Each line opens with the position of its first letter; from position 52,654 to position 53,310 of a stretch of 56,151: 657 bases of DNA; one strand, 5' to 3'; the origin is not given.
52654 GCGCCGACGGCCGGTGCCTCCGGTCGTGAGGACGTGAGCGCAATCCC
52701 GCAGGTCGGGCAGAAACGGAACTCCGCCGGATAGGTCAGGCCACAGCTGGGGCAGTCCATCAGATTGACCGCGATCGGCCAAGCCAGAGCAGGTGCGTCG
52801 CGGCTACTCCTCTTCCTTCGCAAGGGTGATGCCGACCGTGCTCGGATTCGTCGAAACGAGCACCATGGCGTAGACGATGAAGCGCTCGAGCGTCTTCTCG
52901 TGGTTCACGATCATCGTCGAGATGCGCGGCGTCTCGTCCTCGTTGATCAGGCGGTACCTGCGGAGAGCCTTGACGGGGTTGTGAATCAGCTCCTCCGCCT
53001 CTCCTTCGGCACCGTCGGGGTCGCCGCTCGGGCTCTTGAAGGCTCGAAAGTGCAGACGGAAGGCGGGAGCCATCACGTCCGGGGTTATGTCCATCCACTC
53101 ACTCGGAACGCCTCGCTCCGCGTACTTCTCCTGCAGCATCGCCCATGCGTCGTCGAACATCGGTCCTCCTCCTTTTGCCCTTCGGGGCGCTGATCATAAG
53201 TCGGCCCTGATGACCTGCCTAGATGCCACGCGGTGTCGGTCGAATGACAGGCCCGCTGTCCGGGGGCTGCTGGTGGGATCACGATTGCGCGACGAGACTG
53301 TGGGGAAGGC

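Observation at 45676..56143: Candidate cyclic-nucleotide sensor-relay-protease system: tandem cyclase-STAND-TPR genes flanked by a CNB protein and a GAF/S8-protease pair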

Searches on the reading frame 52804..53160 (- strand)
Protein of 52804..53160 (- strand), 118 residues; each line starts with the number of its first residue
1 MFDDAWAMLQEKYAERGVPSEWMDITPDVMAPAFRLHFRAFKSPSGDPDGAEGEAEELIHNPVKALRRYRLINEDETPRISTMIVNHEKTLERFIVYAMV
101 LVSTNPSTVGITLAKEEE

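Call 4: search_protein_families(library=pfam, proteins=[window:52804-53160:-], max_evalue=0.01)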
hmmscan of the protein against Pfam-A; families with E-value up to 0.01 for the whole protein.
window:52804-53160:- (118 aa): 0 families

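Call 6: search_protein_families(library=ncbifam, proteins=[window:52804-53160:-], max_evalue=0.01)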
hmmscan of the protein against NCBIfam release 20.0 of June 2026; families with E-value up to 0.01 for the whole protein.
window:52804-53160:- (118 aa): 0 families

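Call 7: search_protein_families(library=padloc, proteins=[window:52804-53160:-], max_evalue=0.01)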
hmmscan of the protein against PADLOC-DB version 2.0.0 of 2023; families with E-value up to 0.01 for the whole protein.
window:52804-53160:- (118 aa): 0 families

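Call 8: find_homologous_proteins(query=window:52804-53160:-)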
Query window:52804-53160:- (118 aa): 93 proteins with E <= 0.001 among 94 candidates.
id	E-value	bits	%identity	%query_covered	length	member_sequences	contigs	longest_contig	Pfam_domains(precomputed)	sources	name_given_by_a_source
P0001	2.0e-66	239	92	97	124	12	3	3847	-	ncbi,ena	-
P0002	5.4e-66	238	91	100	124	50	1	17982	-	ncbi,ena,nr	ncbi:MAG TPA: hypothetical protein VL687_06100 [Methylomirabilota bacterium]|nr:hypothetical protein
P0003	2.4e-65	236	90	100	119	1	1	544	-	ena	-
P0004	6.2e-65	234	90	100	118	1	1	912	-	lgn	-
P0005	2.0e-62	226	86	100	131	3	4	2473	-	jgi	jgi:hypothetical protein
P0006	9.4e-60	217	84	100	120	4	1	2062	-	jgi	jgi:hypothetical protein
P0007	7.5e-51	189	70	93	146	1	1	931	-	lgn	-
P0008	3.7e-49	183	75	100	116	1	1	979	-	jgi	jgi:hypothetical protein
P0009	2.4e-47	178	74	93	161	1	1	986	-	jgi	jgi:hypothetical protein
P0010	7.5e-47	176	73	100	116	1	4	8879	-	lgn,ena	-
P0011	3.1e-46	174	71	100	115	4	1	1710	-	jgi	jgi:hypothetical protein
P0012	1.2e-45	172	71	99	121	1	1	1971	-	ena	-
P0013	1.6e-45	172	69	97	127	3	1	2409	-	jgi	jgi:hypothetical protein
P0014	4.0e-45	170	65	92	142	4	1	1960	-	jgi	jgi:hypothetical protein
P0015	6.6e-45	170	69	97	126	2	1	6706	-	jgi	jgi:hypothetical protein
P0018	2.8e-44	168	64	97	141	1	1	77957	-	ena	-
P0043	6.5e-39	150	68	93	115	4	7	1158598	-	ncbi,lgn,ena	-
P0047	1.2e-36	143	64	92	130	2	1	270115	-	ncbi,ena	-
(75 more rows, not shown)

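Call 9: find_encoding_contigs(protein=P0043, flank=10000, max_places=3)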
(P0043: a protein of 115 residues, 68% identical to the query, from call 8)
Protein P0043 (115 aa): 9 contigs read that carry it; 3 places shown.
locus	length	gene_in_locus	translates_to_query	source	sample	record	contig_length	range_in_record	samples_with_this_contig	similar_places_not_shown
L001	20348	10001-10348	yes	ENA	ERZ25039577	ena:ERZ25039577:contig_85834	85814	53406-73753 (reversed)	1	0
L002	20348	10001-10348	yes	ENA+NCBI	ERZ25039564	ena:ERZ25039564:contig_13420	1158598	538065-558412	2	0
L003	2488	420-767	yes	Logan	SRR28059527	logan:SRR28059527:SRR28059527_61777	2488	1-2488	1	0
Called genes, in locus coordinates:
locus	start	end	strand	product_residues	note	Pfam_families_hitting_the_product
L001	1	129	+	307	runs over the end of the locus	PF02729:OTCace_N, PF00185:OTCace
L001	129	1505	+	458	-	PF12890:DHOase, PF01979:Amidohydro_1, PF07969:Amidohydro_3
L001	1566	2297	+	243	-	PF01969:Ni_insertion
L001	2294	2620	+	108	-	-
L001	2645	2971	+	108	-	-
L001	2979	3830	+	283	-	-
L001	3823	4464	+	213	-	PF00156:Pribosyltran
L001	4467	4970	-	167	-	PF03853:YjeF_N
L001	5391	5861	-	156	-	PF00034:Cytochrom_C, PF13442:Cytochrome_CBB3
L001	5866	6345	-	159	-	PF00115:COX1 (weak)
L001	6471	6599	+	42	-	-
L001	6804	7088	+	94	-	-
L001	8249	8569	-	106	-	-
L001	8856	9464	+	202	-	PF01872:RibD_C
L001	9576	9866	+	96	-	PF14242:DUF4342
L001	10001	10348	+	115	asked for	-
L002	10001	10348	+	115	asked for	-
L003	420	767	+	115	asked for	-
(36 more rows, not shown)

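Call 10: find_encoding_contigs(protein=P0047, flank=10000, max_places=3)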
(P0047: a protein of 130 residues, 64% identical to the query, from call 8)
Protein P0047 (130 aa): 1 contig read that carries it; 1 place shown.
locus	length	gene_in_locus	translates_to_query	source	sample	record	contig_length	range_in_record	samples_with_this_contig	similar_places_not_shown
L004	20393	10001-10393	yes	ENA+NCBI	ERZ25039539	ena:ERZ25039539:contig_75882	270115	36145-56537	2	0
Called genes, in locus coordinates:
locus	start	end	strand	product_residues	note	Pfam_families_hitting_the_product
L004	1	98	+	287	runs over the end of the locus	PF19927:DUF6390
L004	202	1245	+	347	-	PF13531:SBP_bac_11, PF01547:SBP_bac_1, PF13416:SBP_bac_8, PF13343:SBP_bac_6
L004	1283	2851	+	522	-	PF00528:BPD_transp_1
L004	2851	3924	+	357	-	PF00005:ABC_tran, PF13304:AAA_21 (faint), PF08402:TOBE_2 (weak)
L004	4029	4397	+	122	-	PF00903:Glyoxalase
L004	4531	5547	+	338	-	PF12802:MarR_2 (weak), PF08281:Sigma70_r4_2 (weak), PF13518:HTH_28 (weak), PF13551:HTH_29 (faint), PF04198:Sugar-bind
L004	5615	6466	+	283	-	PF01116:F_bP_aldolase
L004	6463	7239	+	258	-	PF00702:Hydrolase, PF13419:HAD_2, PF13242:Hydrolase_like (weak)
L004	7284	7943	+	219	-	PF02734:Dak2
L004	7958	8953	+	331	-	PF02733:Dak1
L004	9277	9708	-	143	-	-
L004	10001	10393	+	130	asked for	-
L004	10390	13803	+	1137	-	PF00211:Guanylate_cyc, PF13191:AAA_16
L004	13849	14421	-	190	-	PF01750:HycI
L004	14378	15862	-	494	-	PF27537:HoxH, PF00374:NiFeSe_Hases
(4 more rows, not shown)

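Call 11: find_encoding_contigs(protein=P0018, flank=10000, max_places=3)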
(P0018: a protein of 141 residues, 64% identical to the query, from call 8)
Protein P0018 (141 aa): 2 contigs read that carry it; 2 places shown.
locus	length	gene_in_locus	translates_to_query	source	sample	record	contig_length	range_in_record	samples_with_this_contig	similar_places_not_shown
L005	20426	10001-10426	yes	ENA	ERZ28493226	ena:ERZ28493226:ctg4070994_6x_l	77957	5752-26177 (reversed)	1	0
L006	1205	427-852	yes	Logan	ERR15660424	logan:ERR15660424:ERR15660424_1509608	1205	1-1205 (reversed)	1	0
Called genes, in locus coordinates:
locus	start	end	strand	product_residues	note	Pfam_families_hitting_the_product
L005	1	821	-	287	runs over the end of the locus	PF05425:CopD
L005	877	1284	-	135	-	PF14325:DUF4383 (faint)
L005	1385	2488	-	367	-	PF01699:Na_Ca_ex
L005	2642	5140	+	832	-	PF00211:Guanylate_cyc, PF13191:AAA_16 (weak), PF25872:HTH_77 (weak), PF13424:TPR_12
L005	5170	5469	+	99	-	-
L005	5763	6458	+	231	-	PF00027:cNMP_binding, PF13545:HTH_Crp_2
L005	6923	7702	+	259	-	PF01590:GAF, PF13185:GAF_2, PF13492:GAF_3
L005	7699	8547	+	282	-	PF00082:Peptidase_S8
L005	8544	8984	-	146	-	PF00027:cNMP_binding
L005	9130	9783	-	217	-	-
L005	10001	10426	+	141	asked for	-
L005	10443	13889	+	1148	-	PF00211:Guanylate_cyc, PF13191:AAA_16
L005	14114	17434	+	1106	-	PF00211:Guanylate_cyc, PF13191:AAA_16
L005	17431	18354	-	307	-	PF00296:Bac_luciferase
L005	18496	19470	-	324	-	PF02678:Pirin, PF05726:Pirin_C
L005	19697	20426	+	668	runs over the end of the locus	PF01590:GAF, PF13185:GAF_2, PF13492:GAF_3 (weak), PF01590:GAF, PF13185:GAF_2, PF13492:GAF_3 (weak), PF00990:GGDEF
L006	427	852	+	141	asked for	-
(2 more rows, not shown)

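Call 14: search_protein_families(library=ncbifam, alignment_id=A1, max_evalue=10)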
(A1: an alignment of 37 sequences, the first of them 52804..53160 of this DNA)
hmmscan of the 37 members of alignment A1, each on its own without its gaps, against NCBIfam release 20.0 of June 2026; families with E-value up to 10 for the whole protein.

A. member 1, window:52804-53160:- (118 aa): 0 families

B. families by the number of members that match (of 37 scanned): 7 families
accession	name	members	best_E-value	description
NF038399.1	NH_RiPP_Os17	5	0.011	Os1348 family NHLP clan protein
TIGR02731.1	phytoene_desat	1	0.085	15-cis-phytoene desaturase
NF041685.1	ant_diox_AndAd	1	0.086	anthranilate 1,2-dioxygenase small subunit AndAd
NF004925.0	PRK06285.1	1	0.11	chorismate mutase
NF045559.1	sacti_RiPP_CxC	1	0.15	StsA-related sactipeptide RiPP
NF006848.0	PRK09358.1-3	1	0.16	adenosine deaminase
NF033880.1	Prli42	1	0.17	stressosome-associated protein Prli42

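Call 15: search_protein_families(library=pfam, alignment_id=A1, max_evalue=10)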
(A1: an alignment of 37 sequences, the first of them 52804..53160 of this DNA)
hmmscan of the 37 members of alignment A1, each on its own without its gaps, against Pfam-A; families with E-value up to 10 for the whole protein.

A. member 1, window:52804-53160:- (118 aa): 0 families

B. families by the number of members that match (of 37 scanned): 6 families
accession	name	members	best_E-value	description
PF14407.11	Frankia_peptide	3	0.12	Ribosomally synthesized peptide prototyped by Frankia Franean1_4349.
PF00620.32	RhoGAP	2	0.038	RhoGAP domain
PF06056.18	Terminase_5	1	0.075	Putative ATPase subunit of terminase (gpP-like)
PF22949.1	HRI2_3H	1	0.17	Heme-regulated eIF-2-alpha kinase, helical domain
PF12974.12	Phosphonate-bd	1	0.19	ABC transporter, phosphonate, periplasmic substrate-binding protein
PF01963.22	TraB_PrgY_gumN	1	0.22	TraB/PrgY/gumN family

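Call 21: predict_structure(alignment_id=A1)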
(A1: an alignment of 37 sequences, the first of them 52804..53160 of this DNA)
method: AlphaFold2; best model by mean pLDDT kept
length: 118 residues; sequences in the alignment: 37
mean_pLDDT: 85.8   pTM: 0.80
mean pLDDT of the five models: 85.8, 84.3, 83.4, 82.8, 80.5
residues with pLDDT >= 90: 57; 70-90: 46; 50-70: 15; < 50: 0
segments of 3 or more residues with pLDDT < 50: none
pLDDT, mean of each block of 10 residues (from residue 1): 73 80 96 95 73 87 96 93 82 79 92 83
secondary structure, 60 per line:
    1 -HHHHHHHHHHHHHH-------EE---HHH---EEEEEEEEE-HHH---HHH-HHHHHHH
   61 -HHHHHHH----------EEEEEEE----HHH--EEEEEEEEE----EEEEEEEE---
elements in order: H2-15 E34-42 H54-60 H62-68 E79-85 E95-103 E108-115

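Call 22: find_related_loci(query=A1, collection=genome_contigs, flank=10000)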
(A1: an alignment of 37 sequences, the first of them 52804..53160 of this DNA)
Query A1 (118 aa) in genome_contigs; peptide patterns used: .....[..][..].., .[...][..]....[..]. (x = any residue, [..] = any of these).
30 stretches matched a pattern; 13 encode a relative of the query (tblastn E <= 1e-3); 13 distinct loci.
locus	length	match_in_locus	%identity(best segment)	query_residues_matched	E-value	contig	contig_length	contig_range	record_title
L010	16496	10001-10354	90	1-118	8e-72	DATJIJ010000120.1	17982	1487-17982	MAG TPA_asm: Candidatus Methylomirabilota bacterium isolate SMAG_U15535 k141_2246344, whole genome shotgun sequence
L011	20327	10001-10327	68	9-118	7e-45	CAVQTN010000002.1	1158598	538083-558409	MAG: uncultured Chloroflexia bacterium isolate MFD07737.bin.1.43 genome assembly, contig: contig_13420, whole genome sho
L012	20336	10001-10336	65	9-117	2e-43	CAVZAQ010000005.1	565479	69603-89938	MAG: uncultured Chloroflexia bacterium isolate MFD01721.bin.3.65 genome assembly, contig: contig_29781, whole genome sho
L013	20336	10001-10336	64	9-117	4e-43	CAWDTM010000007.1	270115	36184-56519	MAG: uncultured Chloroflexia bacterium isolate MFD05442.bin.1.16 genome assembly, contig: contig_75882, whole genome sho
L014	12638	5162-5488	63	9-118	2e-41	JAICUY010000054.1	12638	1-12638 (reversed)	MAG: Steroidobacteraceae bacterium isolate HEB_FP_1_bin.9 k141_3952029_length_12638_cov_9.3654, whole genome shotgun seq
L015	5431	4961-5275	66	13-118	3e-41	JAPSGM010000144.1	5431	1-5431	MAG: Chloroflexota bacterium isolate BS_bin.023 NODE_5871_length_5431_cov_3.263009, whole genome shotgun sequence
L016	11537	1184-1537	57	1-116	8e-38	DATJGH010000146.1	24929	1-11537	MAG TPA_asm: Patescibacteria group bacterium isolate SMAG_U15481 k141_4054561, whole genome shotgun sequence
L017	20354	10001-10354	58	1-116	3e-37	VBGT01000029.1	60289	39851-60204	MAG: Chloroflexi bacterium isolate CF_85 14_1009_16_30cm_scaffold_871, whole genome shotgun sequence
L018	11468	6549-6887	55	1-116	2e-35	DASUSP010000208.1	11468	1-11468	MAG TPA_asm: Candidatus Limnocylindria bacterium isolate SMAG_U1739 k141_1478468, whole genome shotgun sequence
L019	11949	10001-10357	51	9-118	9e-34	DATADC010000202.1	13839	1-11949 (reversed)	MAG TPA_asm: Candidatus Limnocylindria bacterium isolate SMAG_U6740 k141_3555788, whole genome shotgun sequence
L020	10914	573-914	68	1-118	1e-46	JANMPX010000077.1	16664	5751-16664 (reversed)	MAG: Chloroflexota bacterium isolate OTE_51_metabat_371 OTE_51_k141_1380261, whole genome shotgun sequence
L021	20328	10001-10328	75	9-118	4e-29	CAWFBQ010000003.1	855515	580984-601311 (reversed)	MAG: uncultured Chloroflexia bacterium isolate MFD02416.bin.1.124 genome assembly, contig: contig_25880, whole genome sh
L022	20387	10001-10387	47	7-118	2e-24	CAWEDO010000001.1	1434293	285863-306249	MAG: uncultured Chloroflexia bacterium isolate MFD04944.bin.1.320 genome assembly, contig: contig_30070, whole genome sh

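Call 26: fold_search(model_id=the predicted structure, library=pdb)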
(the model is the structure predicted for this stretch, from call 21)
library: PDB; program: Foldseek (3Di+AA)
matches with E <= 10: 260; with E <= 0.001: 0
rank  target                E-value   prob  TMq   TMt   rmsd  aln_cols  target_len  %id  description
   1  7t7h_B                2.3e-01  0.13  0.29  0.19  15.9       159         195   10  Crystal structure of Vaccinia Virus decapping enzyme D9 in complex with inhibitor CP100356 (released 2022-06-15)
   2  7t7h_A                3.8e-01  0.10  0.28  0.17  16.1       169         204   11  Crystal structure of Vaccinia Virus decapping enzyme D9 in complex with inhibitor CP100356 (released 2022-06-15)
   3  3dcb                  8.8e-01  0.04  0.21  0.10  14.3       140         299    8  Crystal structure of the Drosophila kinesin family member NOD in complex with AMPPNP (released 2009-02-10)
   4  8hdo_A                1.1e+00  0.06  0.20  0.12  11.2        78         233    9  Structure of A2BR bound to synthetic agonists BAY 60-6583 (released 2023-01-18)
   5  8ovj_e                1.3e+00  0.10  0.33  0.25   6.1       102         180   10  CRYO-EM STRUCTURE OF LEISHMANIA MAJOR 80S RIBOSOME : PARENTAL STRAIN (released 2024-05-08)
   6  7sf0                  1.3e+00  0.06  0.28  0.17  17.4       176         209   11  Crystal structure of Vaccinia Virus decapping enzyme D9 in complex with trinucleotide substrate (released 2022-03-30)
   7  6j6u_A                1.3e+00  0.03  0.16  0.05  12.1        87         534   10  Rat PTPRZ D1-D2 domain (released 2019-08-28)
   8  4v7e_Cd               1.4e+00  0.06  0.24  0.24   7.7        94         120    8  Model of the small subunit RNA based on a 5.5 A cryo-EM map of Triticum aestivum translating 80S ribosome (released 2014-07-09)
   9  3ga9_S                1.5e+00  0.07  0.26  0.19  14.7       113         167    4  Crystal structure of Bacillus anthracis transpeptidase enzyme CapD, crystal form II (released 2009-06-16)
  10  6c0m_B                1.5e+00  0.04  0.21  0.07  10.6        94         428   10  The synthesis, biological evaluation and structural insights of unsaturated 3-N-substituted sialic acids as probes of  (released 2018-06-27)
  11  7sez                  1.6e+00  0.06  0.28  0.17  15.5       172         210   10  Crystal structure of Vaccinia Virus decapping enzyme D9 in complex with m7GDP (released 2022-03-30)
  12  7o3t_B                1.8e+00  0.02  0.13  0.14  13.8        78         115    9  I-layer structure (TrwF/VirB9NTD, TrwE/VirB10NTD) of the outer membrane core complex from the fully-assembled R388 typ (released 2022-06-22)
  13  5j8r_A                1.9e+00  0.03  0.17  0.09   7.7        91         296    6  Crystal Structure of the Catalytic Domain of Human Protein Tyrosine Phosphatase non-receptor Type 12 - K61R mutant (released 2016-04-27)
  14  3jcf_A                2.2e+00  0.13  0.28  0.11  10.6       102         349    5  Cryo-EM structure of the magnesium channel CorA in the closed symmetric magnesium-bound state (released 2016-02-17)
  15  3g9k_F                2.2e+00  0.07  0.27  0.20  13.7       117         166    8  Crystal structure of Bacillus anthracis transpeptidase enzyme CapD (released 2009-06-16)
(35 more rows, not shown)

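Call 28: search_solved_structures(query=A1, max_evalue=10)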
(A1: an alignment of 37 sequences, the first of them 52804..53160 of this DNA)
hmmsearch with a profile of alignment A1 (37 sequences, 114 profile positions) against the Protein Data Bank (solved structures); distinct sequences matched with E-value up to 10: 2.
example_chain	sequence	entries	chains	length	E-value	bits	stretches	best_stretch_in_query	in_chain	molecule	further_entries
9c89_A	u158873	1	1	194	0.087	16.1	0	28-88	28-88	Outer membrane lipoprotein carrier protein LolA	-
5k3w_A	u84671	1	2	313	0.83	12.9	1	6-53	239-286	CpuTA1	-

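Call 40: search_protein_representatives(alignment_id=A1)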
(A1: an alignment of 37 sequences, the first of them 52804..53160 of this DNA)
Query: 37 sequences, 114 profile positions. Proteins with E-value up to 0.001 (for the whole library): 30; up to 1e-10: 7; up to 1e-30: 3. The best 30 are listed.
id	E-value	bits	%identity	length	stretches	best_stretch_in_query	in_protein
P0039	4.6e-49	181.4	-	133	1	1-113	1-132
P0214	1.1e-39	151.2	-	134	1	3-113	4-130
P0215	3.1e-35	136.8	-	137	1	4-113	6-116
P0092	3.0e-25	104.6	-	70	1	54-114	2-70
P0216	7.4e-24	100.2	-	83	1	44-113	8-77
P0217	6.0e-12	61.8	-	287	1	5-67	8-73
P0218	9.2e-11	58.0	-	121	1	31-112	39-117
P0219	1.7e-10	57.1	-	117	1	23-112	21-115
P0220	6.3e-09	52.0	-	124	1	16-112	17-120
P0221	9.0e-08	48.3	-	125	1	46-111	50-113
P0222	1.7e-07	47.5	-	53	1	3-43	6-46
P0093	4.2e-07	46.2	-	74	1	87-114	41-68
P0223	6.3e-07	45.6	-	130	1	16-113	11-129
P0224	7.8e-07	45.3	-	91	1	26-111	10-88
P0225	3.5e-06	43.2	-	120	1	49-112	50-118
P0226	4.0e-06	43.0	-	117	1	42-112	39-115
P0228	3.9e-05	39.8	-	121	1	23-111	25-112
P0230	6.4e-05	39.1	-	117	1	19-111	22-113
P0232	9.8e-05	38.5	-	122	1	21-111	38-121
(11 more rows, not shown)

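Call 41: search_protein_families(library=ncbifam, proteins=[P0218, P0219, P0220, P0221, P0223, P0225, P0226, P0228, P0230, P0232], max_evalue=0.1)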
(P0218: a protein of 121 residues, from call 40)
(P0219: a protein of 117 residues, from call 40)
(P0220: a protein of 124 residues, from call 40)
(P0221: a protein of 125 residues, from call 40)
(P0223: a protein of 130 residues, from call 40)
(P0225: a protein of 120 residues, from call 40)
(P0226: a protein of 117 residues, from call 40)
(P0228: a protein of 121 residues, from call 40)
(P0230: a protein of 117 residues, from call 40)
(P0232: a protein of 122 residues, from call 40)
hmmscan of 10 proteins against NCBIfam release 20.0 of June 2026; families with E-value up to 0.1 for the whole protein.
P0218 (121 aa): 0 families

P0219 (117 aa): 0 families

P0220 (124 aa): 0 families

P0221 (125 aa): 0 families

P0223 (130 aa): 1 family
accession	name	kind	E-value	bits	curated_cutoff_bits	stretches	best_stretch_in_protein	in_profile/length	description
NF001305.1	PRK00249.1-5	equivalog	0.022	14.3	255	1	41-75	64-98/239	flagellar basal body L-ring protein FlgH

P0225 (120 aa): 0 families

P0226 (117 aa): 0 families

P0228 (121 aa): 0 families

P0230 (117 aa): 0 families

P0232 (122 aa): 0 families

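Call 44: find_homologous_proteins(query=A3, max_evalue=0.001)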
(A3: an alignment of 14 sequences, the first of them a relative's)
Query A3 (14 sequences) (121 aa, profile of the alignment): 47 proteins with E <= 0.001 among 1474 candidates.
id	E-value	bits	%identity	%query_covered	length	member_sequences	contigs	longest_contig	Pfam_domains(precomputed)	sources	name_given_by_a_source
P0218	7.0e-39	150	100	100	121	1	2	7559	-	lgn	-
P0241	4.4e-37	144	52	88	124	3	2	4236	-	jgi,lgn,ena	-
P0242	7.9e-37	144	76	100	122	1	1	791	-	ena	-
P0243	8.7e-37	144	56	85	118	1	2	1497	-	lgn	-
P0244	6.9e-35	137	65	93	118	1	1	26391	-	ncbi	ncbi:MAG: hypothetical protein ACHQZR_00015 [Candidatus Limnocylindrales bacterium]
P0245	2.6e-34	136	47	83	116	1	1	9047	-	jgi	jgi:hypothetical protein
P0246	3.4e-34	135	35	88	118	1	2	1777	-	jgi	-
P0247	4.6e-34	135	44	85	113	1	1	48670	-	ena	-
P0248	1.3e-32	130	42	66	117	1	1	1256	-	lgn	-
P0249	5.5e-32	128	59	92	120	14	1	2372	-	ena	-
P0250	7.3e-32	128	47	86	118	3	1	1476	-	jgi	-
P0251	8.2e-32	127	46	88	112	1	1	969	-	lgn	-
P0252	1.7e-31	126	37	86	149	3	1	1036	-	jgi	jgi:hypothetical protein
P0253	2.2e-31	126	59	100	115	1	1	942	-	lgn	-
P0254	5.6e-31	125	62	83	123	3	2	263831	-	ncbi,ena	-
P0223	4.8e-28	115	31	70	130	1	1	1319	-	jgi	jgi:hypothetical protein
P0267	4.0e-21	93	36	64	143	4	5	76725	-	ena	-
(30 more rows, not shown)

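Call 45: find_encoding_contigs(protein=P0254, flank=8000, max_places=2)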
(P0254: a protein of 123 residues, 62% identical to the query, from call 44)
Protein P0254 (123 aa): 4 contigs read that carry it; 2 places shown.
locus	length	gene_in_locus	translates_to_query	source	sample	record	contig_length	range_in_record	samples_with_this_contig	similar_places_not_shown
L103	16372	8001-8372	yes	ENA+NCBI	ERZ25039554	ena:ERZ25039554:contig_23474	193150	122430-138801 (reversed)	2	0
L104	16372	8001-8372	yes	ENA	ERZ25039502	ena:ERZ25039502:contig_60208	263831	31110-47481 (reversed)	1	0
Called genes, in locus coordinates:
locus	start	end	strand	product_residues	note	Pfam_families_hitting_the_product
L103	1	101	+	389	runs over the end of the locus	PF12704:MacB_PCD, PF02687:FtsX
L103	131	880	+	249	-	PF00005:ABC_tran, PF02463:SMC_N (faint), PF13304:AAA_21 (faint)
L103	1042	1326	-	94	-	-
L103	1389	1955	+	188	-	PF25213:HVO_A0261_N (weak), PF01047:MarR, PF12802:MarR_2, PF13463:HTH_27 (faint), PF01978:TrmB (faint), PF08279:HTH_11 (faint)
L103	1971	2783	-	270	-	PF20181:DUF6544, PF21900:DUF6920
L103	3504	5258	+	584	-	PF17900:Peptidase_M1_N, PF20773:InhA-like_MAM (weak), PF01433:Peptidase_M1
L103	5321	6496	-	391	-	PF00437:T2SSE, PF27713:UCP018868 (faint), PF01042:Ribonuc_L-PSP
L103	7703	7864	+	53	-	-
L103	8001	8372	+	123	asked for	-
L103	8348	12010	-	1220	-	PF12773:DZR, PF13240:Zn_Ribbon_1 (weak), PF13248:Zn_ribbon_3 (faint), PF24463:DUF7577 (faint), PF00211:Guanylate_cyc, PF13191:AAA_16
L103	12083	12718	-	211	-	PF01725:Ham1p_like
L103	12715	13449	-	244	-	PF01138:RNase_PH, PF03725:RNase_PH_C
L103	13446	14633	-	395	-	PF01503:PRA-PH (faint), PF03819:MazG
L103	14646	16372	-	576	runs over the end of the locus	PF13624:SurA_N_3 (weak), PF13616:Rotamase_3 (weak), PF00639:Rotamase (weak), PF13145:Rotamase_2 (weak), PF13616:Rotamase_3 (weak), PF00639:Rotamase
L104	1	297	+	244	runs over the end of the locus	-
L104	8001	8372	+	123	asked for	-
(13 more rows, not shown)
